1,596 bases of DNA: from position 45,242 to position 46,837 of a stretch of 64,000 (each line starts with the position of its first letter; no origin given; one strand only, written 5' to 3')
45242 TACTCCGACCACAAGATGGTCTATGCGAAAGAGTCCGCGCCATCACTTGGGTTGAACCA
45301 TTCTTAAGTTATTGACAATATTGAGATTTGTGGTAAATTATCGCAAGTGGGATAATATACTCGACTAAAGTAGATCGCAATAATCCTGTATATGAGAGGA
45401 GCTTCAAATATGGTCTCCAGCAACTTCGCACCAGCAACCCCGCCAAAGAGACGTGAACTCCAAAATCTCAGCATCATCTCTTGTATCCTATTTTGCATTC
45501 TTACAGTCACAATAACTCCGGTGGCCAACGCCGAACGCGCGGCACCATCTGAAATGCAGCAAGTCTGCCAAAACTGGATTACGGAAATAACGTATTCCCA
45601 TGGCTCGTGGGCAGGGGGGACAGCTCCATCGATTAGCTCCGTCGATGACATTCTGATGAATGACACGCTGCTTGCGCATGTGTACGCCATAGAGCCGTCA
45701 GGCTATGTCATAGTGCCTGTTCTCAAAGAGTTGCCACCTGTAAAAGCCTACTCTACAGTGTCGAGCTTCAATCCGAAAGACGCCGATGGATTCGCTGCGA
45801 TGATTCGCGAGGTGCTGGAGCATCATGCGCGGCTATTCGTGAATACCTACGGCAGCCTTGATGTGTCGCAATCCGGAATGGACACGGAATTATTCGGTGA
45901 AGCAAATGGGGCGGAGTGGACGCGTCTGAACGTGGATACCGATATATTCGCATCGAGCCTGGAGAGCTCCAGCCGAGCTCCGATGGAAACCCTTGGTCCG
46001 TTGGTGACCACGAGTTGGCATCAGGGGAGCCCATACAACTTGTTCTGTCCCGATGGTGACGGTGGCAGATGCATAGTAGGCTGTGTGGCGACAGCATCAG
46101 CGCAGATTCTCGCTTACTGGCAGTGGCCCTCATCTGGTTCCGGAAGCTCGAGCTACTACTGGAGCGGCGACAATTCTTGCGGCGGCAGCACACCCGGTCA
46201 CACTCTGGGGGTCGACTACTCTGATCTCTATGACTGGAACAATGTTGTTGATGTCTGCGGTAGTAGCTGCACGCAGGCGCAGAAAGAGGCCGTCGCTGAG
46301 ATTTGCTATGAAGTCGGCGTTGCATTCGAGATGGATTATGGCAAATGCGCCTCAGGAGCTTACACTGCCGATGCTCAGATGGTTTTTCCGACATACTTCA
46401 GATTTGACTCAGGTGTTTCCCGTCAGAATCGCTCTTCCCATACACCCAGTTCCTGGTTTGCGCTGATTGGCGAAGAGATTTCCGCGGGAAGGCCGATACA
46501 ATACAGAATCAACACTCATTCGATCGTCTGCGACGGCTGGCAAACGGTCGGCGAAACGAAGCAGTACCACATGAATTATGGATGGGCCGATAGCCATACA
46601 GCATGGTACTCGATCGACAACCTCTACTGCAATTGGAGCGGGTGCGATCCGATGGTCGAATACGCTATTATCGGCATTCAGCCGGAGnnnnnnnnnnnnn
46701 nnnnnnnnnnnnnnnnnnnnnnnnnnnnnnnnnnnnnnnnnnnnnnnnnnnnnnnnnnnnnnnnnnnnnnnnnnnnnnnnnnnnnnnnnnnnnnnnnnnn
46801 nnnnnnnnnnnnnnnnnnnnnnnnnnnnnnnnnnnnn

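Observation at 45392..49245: Tandem paralogous secreted cysteine peptidases (streptopain-type C10 and a diverged papain-like partner) with TSP3 repeats and dockerins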

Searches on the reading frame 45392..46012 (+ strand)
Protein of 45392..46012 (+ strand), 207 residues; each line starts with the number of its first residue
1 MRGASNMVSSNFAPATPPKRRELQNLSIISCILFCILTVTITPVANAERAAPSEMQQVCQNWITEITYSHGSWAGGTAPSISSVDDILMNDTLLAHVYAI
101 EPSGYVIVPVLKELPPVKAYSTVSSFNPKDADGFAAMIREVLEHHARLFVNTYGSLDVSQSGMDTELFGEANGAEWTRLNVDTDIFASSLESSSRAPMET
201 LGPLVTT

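Call 11: search_protein_families(library=pfam, proteins=[window:45392-46012:+], max_evalue=10)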
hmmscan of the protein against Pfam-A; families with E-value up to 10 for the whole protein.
seq(207 aa): 1 family
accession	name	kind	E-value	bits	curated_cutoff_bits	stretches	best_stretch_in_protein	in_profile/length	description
PF13734.11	Inhibitor_I69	-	0.00075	20.4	25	1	49-131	3-83/98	Spi protease inhibitor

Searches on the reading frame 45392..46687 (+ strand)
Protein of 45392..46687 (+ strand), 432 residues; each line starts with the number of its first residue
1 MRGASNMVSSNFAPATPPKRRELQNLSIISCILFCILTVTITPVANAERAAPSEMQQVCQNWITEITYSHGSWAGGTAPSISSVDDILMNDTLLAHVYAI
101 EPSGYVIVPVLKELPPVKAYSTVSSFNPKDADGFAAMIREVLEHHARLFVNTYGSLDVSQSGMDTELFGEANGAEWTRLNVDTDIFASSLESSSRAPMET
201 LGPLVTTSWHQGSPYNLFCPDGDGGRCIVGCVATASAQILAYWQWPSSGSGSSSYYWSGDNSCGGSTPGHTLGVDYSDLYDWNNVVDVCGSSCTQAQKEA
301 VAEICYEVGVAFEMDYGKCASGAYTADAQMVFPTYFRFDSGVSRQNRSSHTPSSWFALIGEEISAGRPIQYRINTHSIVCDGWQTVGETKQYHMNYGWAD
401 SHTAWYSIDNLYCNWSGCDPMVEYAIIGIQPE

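Call 9: search_solved_structures(query=window:45392-46687:+, max_evalue=0.01, show_alignments=3)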
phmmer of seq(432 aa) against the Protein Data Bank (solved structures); distinct sequences matched with E-value up to 0.01: 9.
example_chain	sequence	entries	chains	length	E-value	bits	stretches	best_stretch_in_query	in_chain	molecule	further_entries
6ukd_A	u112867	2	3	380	5.7e-29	104.9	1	208-412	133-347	Streptopain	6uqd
1pvj_A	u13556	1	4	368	1.8e-28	103.2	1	208-414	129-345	pyrogenic exotoxin B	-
3bba_A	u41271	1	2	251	2.9e-28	102.5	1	201-411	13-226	interpain A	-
3bb7_A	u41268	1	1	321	4.7e-27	98.6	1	201-411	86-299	interpain A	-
1dki_A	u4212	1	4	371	7.5e-27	97.9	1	209-412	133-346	PYROGENIC EXOTOXIN B ZYMOGEN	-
2uzj_A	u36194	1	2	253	2.1e-25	93.2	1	209-412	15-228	STREPTOPAIN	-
4d8b_A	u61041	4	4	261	2.2e-25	93.1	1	209-412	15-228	Streptopain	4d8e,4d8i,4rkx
2jtc_A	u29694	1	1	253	1.5e-23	87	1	209-412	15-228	Streptopain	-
9mx1_A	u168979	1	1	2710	0.0041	19.7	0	357-410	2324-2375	Toxin A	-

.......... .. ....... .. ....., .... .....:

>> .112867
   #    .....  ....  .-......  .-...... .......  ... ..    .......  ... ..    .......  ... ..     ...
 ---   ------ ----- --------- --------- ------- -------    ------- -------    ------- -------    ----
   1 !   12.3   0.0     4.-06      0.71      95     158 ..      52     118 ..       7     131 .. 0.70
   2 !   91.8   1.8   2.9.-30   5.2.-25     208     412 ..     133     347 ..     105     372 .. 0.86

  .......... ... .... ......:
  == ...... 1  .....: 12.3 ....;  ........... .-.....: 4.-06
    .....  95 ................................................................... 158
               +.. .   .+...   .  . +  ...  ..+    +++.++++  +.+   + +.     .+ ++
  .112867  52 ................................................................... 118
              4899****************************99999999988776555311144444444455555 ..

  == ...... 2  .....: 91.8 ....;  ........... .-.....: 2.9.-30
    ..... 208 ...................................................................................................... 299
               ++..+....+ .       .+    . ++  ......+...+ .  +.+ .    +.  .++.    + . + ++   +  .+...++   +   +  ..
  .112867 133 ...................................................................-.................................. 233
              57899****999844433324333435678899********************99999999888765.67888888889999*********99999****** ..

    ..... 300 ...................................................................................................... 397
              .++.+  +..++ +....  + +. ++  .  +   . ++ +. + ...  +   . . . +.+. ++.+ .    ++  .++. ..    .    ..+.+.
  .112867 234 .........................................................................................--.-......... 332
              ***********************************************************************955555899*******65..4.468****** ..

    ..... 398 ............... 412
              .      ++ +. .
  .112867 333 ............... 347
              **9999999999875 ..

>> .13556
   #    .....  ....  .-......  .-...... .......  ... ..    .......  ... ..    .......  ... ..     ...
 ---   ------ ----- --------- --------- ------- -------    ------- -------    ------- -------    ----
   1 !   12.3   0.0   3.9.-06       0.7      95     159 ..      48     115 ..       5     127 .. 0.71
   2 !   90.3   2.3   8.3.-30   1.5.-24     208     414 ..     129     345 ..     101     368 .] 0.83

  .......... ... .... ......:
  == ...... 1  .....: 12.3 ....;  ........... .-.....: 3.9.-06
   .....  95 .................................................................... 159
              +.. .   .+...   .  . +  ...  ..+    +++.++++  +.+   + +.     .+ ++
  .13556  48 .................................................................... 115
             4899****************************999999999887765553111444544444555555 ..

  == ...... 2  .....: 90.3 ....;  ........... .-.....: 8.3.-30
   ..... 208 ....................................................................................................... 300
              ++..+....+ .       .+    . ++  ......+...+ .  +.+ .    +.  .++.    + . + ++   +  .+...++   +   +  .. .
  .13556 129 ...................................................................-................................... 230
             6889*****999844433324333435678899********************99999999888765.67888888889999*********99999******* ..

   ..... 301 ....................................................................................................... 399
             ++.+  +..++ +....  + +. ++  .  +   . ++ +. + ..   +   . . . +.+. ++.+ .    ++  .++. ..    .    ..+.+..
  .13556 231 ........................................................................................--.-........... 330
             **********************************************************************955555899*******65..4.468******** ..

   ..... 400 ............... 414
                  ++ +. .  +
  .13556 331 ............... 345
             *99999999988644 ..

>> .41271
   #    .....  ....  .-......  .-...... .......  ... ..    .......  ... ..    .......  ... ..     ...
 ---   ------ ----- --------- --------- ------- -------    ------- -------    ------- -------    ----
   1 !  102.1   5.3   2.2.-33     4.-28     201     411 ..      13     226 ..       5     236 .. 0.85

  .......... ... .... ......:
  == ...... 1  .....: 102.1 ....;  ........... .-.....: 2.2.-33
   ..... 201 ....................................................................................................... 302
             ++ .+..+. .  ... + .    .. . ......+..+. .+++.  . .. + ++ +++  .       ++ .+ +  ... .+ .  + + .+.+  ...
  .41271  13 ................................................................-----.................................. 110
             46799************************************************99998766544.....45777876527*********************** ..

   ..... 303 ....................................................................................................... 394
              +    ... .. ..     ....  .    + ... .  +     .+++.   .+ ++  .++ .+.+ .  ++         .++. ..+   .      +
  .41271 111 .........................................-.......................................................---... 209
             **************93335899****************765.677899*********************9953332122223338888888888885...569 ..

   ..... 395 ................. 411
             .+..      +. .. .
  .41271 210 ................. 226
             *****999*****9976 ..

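Call 62: predict_structure(alignment_id=A3)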
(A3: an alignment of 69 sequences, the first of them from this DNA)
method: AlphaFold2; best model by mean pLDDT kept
length: 432 residues; sequences in the alignment: 69
mean_pLDDT: 92.3   pTM: 0.86
mean pLDDT of the five models: 92.3, 91.8, 91.3, 91.3, 90.8
residues with pLDDT >= 90: 359; 70-90: 44; 50-70: 17; < 50: 12
segments of 3 or more residues with pLDDT < 50: 1-7, 11-13
pLDDT, mean of each block of 10 residues (from residue 1): 46 51 83 88 70 98 97 97 97 97 98 97 95 95 95 93 90 95 96 86 95 97 96 98 98 98 95 98 96 97 98 97 98 98 96 96 98 97 96 91 92 82 96 94
secondary structure, 60 per line:
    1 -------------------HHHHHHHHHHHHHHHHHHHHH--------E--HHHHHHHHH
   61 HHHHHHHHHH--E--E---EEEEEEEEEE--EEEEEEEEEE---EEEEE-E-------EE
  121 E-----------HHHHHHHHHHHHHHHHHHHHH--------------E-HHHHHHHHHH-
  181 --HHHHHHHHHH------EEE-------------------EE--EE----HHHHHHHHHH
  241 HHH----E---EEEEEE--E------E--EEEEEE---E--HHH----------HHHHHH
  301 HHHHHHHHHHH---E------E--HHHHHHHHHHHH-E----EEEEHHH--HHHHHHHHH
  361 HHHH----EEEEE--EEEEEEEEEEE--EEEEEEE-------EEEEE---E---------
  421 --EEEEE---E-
elements in order: H20-40 H52-70 E80-89 E92-101 E105-109 E119-121 H133-153 H170-179 H183-192 E199-201 H231-243 E252-257 E270-275 H295-311 H325-336 E343-346 H352-364 E369-373 E376-386 E389-395 E403-407 E423-427

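Call 64: fold_search(model_id=the predicted structure, library=pdb)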
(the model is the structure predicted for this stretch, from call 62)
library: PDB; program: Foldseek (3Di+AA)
matches with E <= 10: 366; with E <= 0.001: 14
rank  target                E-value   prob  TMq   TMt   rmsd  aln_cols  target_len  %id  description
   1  1pvj_A                1.4e-21  1.00  0.63  0.79   5.0       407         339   23  Crystal structure of the Streptococcal pyrogenic exotoxin B (SpeB)- inhibitor complex (released 2004-09-28)
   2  1dki_D                3.2e-21  1.00  0.62  0.78   5.2       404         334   23  CRYSTAL STRUCTURE OF THE ZYMOGEN FORM OF STREPTOCOCCAL PYROGENIC EXOTOXIN B ACTIVE SITE (C47S) MUTANT (released 2000-03-01)
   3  3bb7                  4.7e-21  1.00  0.60  0.81   6.3       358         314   23  Structure of Prevotella intermedia prointerpain A fragment 39-359 (mutant C154A) (released 2007-11-20)
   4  1dki_B                7.7e-21  1.00  0.55  0.73   8.5       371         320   24  CRYSTAL STRUCTURE OF THE ZYMOGEN FORM OF STREPTOCOCCAL PYROGENIC EXOTOXIN B ACTIVE SITE (C47S) MUTANT (released 2000-03-01)
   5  1dki_C                1.2e-20  1.00  0.60  0.76   5.4       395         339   23  CRYSTAL STRUCTURE OF THE ZYMOGEN FORM OF STREPTOCOCCAL PYROGENIC EXOTOXIN B ACTIVE SITE (C47S) MUTANT (released 2000-03-01)
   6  1dki_A                1.0e-18  1.00  0.55  0.76   4.4       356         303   24  CRYSTAL STRUCTURE OF THE ZYMOGEN FORM OF STREPTOCOCCAL PYROGENIC EXOTOXIN B ACTIVE SITE (C47S) MUTANT (released 2000-03-01)
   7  2uzj_B                1.2e-17  1.00  0.47  0.80   5.0       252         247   28  Crystal structure of the mature streptococcal cysteine protease, mSpeB (released 2009-09-08)
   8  4d8b                  3.2e-17  1.00  0.46  0.77   3.6       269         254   26  High resolution structure of monomeric S. progenies SpeB reveals role of glycine-rich active site loop (released 2012-06-06)
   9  6uqd_A                3.5e-17  1.00  0.47  0.80   5.1       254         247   28  Co-complex of S. pyogenes 10782 streptopain bound with a SuFEx-based optimized small molecule inhibitor (released 2020-08-26)
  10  2uzj_A                5.2e-17  1.00  0.47  0.79   5.1       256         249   28  Crystal structure of the mature streptococcal cysteine protease, mSpeB (released 2009-09-08)
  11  6ukd                  3.5e-16  1.00  0.47  0.77   5.0       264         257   28  Co-complex of S. pyogenes 10782 streptopain bound with a nitrile-based specific covalent inhibitor (released 2020-09-09)
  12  3bba_B                2.0e-15  1.00  0.45  0.76   3.5       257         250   28  Structure of active wild-type Prevotella intermedia interpain A cysteine protease (released 2007-11-20)
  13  3bba_A                2.4e-15  1.00  0.45  0.78   4.6       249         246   30  Structure of active wild-type Prevotella intermedia interpain A cysteine protease (released 2007-11-20)
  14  2jtc_MODEL_1_A        1.8e-13  1.00  0.46  0.76   5.8       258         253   26  3D structure and backbone dynamics of SPE B (released 2008-08-26)
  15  1gec_E                6.9e-02  0.57  0.21  0.39  12.8       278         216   12  GLYCYL ENDOPEPTIDASE-COMPLEX WITH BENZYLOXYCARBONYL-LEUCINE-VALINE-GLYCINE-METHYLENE COVALENTLY BOUND TO CYSTEINE 25 (released 1995-12-07)
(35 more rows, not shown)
